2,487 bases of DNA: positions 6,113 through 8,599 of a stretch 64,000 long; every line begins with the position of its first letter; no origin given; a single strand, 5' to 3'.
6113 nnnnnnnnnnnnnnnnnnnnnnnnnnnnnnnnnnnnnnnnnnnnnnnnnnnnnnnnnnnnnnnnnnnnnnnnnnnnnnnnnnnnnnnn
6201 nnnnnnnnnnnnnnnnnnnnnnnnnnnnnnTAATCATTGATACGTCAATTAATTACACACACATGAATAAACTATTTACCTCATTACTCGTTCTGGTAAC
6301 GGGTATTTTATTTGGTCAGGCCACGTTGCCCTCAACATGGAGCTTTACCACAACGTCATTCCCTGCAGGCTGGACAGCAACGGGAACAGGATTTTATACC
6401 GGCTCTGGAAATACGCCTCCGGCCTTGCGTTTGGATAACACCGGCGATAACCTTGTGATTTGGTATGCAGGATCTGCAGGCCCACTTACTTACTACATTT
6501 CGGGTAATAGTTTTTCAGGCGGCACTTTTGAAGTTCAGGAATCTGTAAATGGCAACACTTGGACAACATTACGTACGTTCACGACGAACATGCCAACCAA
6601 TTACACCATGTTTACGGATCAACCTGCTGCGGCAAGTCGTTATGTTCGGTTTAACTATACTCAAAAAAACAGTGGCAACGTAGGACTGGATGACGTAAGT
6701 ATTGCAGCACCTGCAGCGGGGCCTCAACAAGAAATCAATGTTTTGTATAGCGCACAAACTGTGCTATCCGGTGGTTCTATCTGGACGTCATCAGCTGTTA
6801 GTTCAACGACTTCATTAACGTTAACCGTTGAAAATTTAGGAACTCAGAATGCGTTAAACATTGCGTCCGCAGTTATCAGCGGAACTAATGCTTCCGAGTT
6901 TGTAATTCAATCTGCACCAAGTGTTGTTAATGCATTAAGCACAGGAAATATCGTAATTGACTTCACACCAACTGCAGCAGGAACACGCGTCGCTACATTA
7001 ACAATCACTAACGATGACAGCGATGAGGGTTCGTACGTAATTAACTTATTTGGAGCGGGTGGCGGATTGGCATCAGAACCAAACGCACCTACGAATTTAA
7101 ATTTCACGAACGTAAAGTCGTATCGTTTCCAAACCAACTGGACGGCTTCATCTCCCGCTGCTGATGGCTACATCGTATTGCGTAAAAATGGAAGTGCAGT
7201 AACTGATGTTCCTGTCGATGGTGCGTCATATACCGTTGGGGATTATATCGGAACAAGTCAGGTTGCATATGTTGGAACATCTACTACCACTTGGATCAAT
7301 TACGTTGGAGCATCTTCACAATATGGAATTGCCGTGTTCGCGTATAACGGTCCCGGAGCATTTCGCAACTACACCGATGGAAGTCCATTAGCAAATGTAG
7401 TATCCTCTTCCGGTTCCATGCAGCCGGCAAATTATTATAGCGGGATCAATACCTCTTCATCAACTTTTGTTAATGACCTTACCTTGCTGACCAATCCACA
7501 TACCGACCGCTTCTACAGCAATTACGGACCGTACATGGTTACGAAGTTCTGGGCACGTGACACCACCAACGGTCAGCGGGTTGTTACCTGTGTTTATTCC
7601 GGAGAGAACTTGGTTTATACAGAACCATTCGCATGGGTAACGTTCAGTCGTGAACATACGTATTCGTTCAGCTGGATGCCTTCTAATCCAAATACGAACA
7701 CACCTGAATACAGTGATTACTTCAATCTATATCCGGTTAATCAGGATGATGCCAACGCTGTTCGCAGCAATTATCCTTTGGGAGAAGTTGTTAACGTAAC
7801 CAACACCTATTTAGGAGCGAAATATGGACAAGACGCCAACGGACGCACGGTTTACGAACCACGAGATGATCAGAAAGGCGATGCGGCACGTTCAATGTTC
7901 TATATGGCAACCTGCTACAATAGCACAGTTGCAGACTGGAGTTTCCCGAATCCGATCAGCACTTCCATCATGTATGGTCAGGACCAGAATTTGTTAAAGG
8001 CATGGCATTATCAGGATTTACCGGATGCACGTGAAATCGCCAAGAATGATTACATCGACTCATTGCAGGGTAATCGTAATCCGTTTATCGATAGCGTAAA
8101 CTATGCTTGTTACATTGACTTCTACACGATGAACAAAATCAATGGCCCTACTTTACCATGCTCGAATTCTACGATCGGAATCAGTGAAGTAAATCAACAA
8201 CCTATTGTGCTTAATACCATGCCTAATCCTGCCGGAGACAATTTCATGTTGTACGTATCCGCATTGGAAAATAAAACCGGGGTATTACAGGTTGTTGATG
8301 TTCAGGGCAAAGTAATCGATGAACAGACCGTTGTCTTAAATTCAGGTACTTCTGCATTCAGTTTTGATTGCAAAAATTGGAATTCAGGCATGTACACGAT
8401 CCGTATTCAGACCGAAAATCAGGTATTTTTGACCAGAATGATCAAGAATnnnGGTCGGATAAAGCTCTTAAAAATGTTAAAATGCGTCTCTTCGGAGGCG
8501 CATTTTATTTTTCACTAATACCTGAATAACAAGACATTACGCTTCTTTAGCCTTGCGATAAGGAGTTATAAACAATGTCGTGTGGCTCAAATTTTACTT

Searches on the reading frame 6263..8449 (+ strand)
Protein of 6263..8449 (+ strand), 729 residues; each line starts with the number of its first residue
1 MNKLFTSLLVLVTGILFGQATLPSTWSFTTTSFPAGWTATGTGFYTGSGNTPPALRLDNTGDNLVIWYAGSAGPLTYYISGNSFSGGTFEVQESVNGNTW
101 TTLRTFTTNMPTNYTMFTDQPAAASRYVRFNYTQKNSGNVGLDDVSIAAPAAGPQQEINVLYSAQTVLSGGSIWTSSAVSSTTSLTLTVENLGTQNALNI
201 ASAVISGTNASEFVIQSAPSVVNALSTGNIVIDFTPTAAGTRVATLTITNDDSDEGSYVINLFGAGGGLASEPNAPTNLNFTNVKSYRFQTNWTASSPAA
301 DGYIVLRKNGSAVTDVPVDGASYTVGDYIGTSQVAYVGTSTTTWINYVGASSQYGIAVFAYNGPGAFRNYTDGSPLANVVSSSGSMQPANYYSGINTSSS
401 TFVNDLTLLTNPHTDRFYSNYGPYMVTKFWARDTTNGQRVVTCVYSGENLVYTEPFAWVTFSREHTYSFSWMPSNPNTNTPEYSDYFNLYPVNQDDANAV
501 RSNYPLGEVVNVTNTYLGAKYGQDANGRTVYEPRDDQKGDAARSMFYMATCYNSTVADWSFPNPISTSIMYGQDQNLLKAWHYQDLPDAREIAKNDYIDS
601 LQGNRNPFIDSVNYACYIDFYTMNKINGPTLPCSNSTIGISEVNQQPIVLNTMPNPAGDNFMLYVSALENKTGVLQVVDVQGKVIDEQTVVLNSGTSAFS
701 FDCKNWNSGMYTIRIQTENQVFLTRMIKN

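Call 88: search_protein_families(library=pfam, proteins=[window:6263-8449:+], max_evalue=0.00001)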
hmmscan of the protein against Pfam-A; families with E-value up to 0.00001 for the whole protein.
window:6263-8449:+ (729 aa): 2 families
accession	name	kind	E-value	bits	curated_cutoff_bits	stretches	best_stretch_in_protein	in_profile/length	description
PF04231.19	Endonuclease_1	-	9.2e-30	104.6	25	1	461-611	75-233/235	Endonuclease I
PF18962.6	Por_Secre_tail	-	1.3e-10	41.8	27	1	654-726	3-73/75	Secretion system C-terminal sorting domain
